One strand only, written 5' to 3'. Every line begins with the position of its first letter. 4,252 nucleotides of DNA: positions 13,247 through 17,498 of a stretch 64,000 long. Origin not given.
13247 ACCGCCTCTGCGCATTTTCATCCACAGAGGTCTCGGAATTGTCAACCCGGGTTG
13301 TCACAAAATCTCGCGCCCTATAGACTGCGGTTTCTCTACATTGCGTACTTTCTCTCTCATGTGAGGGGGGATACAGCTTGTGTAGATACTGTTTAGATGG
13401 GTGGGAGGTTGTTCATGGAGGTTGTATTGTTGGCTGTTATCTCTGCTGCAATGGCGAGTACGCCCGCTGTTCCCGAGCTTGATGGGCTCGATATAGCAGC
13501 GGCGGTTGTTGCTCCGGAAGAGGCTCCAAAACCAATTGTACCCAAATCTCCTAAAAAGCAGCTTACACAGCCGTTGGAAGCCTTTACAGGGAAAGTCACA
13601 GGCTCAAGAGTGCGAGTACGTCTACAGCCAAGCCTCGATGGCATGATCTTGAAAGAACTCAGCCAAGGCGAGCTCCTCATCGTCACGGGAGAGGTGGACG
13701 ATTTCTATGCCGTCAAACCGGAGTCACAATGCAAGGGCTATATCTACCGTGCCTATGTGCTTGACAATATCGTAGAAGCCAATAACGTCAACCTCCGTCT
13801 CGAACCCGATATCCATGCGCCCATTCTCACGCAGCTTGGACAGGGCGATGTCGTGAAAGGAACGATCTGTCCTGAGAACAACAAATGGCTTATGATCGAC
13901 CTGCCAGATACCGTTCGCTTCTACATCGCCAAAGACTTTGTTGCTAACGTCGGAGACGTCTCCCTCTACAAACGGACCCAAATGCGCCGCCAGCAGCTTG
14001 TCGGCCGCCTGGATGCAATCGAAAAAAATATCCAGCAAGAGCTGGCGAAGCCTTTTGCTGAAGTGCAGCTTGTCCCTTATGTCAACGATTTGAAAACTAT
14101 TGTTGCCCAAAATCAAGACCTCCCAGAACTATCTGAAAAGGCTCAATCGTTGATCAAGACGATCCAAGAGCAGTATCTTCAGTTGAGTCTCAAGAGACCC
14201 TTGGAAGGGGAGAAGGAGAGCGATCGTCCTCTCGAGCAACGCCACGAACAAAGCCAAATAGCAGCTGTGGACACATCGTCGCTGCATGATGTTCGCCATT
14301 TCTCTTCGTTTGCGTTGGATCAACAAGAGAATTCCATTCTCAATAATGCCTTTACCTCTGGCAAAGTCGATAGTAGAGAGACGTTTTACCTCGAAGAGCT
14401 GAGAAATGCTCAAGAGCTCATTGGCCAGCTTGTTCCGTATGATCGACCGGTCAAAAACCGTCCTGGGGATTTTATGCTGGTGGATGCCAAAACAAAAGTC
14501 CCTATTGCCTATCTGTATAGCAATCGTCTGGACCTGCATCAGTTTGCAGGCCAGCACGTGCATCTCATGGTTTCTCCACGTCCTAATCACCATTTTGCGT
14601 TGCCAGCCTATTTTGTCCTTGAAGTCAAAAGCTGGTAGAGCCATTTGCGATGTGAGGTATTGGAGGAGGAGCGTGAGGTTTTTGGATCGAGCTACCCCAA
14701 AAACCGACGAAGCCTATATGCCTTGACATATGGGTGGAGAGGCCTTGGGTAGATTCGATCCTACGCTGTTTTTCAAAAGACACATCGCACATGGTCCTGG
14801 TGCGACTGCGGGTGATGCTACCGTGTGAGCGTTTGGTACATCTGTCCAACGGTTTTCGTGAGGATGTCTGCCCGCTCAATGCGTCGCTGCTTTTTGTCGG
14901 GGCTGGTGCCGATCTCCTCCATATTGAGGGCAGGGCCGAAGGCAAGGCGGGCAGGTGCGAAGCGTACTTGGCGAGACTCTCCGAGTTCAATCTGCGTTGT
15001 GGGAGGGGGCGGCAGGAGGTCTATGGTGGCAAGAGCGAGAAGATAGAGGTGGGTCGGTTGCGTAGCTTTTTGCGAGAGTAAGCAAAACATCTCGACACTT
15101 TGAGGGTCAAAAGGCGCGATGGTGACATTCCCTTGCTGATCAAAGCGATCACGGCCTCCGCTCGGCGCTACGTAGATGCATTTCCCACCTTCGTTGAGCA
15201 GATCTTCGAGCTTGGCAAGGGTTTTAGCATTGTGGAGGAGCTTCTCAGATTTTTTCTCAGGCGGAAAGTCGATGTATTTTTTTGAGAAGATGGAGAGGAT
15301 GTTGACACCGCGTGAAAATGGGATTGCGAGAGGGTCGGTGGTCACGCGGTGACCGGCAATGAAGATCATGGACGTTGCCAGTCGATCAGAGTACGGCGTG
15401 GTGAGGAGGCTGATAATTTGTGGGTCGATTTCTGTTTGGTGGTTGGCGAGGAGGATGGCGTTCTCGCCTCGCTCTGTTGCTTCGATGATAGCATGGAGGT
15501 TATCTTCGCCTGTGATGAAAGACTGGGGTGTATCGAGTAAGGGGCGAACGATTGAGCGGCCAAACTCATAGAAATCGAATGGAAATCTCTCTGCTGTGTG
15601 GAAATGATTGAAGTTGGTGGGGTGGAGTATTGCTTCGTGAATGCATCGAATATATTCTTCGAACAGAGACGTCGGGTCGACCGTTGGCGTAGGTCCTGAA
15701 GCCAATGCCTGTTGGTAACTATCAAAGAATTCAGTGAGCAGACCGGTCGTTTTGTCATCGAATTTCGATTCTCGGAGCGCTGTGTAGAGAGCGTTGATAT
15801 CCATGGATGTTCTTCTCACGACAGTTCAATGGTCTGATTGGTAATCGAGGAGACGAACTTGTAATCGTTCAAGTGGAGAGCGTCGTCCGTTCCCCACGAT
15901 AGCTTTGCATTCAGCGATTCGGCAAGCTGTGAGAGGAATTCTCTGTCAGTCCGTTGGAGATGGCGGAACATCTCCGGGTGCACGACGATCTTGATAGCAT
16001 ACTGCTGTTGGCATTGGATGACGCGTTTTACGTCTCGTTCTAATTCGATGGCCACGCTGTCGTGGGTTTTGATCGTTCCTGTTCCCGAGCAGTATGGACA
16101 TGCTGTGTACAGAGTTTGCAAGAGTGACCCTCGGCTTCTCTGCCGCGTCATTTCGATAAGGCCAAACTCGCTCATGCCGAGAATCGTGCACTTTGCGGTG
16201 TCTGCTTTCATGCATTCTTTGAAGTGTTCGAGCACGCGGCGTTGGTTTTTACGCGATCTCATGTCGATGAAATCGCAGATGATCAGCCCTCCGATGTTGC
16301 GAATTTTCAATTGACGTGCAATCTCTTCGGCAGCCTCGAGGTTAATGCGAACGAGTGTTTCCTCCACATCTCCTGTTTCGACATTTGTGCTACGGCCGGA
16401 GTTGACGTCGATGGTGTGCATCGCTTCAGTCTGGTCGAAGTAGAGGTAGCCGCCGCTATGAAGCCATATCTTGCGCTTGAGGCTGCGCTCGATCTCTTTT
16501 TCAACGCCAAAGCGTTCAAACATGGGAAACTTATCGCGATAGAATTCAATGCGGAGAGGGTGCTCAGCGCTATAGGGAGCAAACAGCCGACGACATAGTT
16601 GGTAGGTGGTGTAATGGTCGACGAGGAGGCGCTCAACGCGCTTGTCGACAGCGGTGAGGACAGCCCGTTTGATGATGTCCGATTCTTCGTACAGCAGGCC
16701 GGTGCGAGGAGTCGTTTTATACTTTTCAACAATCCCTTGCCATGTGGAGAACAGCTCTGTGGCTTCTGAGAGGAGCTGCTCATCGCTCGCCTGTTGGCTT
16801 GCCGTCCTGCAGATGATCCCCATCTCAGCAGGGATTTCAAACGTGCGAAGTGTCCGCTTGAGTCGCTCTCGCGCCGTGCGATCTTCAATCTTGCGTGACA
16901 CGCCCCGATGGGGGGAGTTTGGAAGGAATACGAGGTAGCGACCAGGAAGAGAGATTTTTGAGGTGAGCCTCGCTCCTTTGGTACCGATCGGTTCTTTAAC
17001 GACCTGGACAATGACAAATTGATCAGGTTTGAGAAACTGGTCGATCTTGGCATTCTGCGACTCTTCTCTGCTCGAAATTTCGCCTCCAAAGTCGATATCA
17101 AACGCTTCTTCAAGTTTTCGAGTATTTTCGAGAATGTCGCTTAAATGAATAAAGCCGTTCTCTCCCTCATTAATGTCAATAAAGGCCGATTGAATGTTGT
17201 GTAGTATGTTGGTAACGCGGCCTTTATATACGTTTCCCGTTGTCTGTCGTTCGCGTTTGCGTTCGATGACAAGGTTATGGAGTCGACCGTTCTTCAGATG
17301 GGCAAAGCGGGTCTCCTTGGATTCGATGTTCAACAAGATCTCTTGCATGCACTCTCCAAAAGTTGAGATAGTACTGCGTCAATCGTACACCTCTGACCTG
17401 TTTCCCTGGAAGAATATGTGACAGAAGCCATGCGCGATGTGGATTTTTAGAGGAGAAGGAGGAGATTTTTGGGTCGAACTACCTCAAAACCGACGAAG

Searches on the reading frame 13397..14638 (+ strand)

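Call 8: search_protein_families(library=ncbifam, proteins=[window:13397-14638:+])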
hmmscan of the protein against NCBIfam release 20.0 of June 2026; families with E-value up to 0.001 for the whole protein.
window:13397-14638:+ (413 aa): 1 family
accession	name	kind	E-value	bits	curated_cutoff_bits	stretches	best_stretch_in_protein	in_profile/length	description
NF040678.1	EntFM_CwpFM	equivalog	0.00053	19.1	720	0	66-122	135-190/430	enterotoxin EntFM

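Call 63: search_protein_families(library=pfam, proteins=[window:13397-14638:+], max_evalue=0.0001)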
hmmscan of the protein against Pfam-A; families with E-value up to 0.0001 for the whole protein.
window:13397-14638:+ (413 aa): 1 family
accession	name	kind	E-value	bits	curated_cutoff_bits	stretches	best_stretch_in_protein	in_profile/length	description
PF08239.17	SH3_3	-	4.1e-12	46.5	27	1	70-121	1-53/54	Bacterial SH3 domain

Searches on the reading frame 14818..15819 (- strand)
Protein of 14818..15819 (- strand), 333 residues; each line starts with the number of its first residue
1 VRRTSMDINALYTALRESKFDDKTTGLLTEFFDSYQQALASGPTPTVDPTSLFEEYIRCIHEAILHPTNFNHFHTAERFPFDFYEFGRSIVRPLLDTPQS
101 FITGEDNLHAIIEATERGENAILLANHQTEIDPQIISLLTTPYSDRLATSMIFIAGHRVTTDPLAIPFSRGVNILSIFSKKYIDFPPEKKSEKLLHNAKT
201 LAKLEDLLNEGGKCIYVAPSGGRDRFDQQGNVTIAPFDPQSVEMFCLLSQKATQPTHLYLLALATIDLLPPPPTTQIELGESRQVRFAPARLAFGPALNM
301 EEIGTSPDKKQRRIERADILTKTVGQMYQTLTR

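Call 8: search_protein_families(library=ncbifam, proteins=[window:14818-15819:-])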
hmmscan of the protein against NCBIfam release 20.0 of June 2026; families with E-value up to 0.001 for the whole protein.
window:14818-15819:- (333 aa): 0 families

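Call 63: search_protein_families(library=pfam, proteins=[window:14818-15819:-], max_evalue=0.0001)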
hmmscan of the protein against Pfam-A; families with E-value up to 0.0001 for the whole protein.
window:14818-15819:- (333 aa): 1 family
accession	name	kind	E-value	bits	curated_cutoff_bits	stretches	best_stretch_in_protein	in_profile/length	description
PF01553.26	Acyltransferase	-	6.6e-13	49.1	23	1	110-244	12-118/132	Acyltransferase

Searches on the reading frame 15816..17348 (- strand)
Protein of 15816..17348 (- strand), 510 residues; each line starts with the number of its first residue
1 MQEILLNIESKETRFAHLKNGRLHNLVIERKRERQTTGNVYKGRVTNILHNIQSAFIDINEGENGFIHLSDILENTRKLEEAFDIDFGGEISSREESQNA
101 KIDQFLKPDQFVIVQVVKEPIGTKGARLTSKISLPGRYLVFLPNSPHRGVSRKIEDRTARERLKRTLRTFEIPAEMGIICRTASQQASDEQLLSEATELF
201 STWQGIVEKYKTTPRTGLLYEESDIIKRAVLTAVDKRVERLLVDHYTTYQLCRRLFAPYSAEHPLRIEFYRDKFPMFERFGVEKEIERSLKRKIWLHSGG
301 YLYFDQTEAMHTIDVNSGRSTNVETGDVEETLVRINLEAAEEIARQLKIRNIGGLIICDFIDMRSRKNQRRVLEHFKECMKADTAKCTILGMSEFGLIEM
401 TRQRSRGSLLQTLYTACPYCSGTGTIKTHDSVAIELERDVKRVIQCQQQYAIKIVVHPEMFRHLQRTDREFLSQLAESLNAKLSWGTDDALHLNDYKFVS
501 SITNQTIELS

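Call 8: search_protein_families(library=ncbifam, proteins=[window:15816-17348:-])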
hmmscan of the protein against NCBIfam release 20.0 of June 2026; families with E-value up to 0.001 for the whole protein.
window:15816-17348:- (510 aa): 5 families
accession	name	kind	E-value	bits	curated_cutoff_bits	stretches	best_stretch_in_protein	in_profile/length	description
TIGR00757.1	RNaseEG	subfamily_domain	6.1e-161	536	325.95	1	12-438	1-415/415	Rne/Rng family ribonuclease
NF008689.0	PRK11712.1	equivalog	3.7e-120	401.7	594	1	2-475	3-463/489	ribonuclease G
NF008074.0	PRK10811.1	equivalog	1.6e-87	294.4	908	1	1-438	1-425/1068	ribonuclease E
NF052586.1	RnaseECyano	equivalog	3.8e-86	289.8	900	1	23-428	22-408/619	ribonuclease E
NF052588.1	RnaseEMycob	equivalog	2.2e-74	250.8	1400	1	32-432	358-752/945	ribonuclease E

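Call 21: find_encoding_contigs(protein=window:15816-17348:-, flank=10000, max_places=6)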
Protein window:15816-17348:- (510 aa): no gene with exactly this product is on record in the collection.
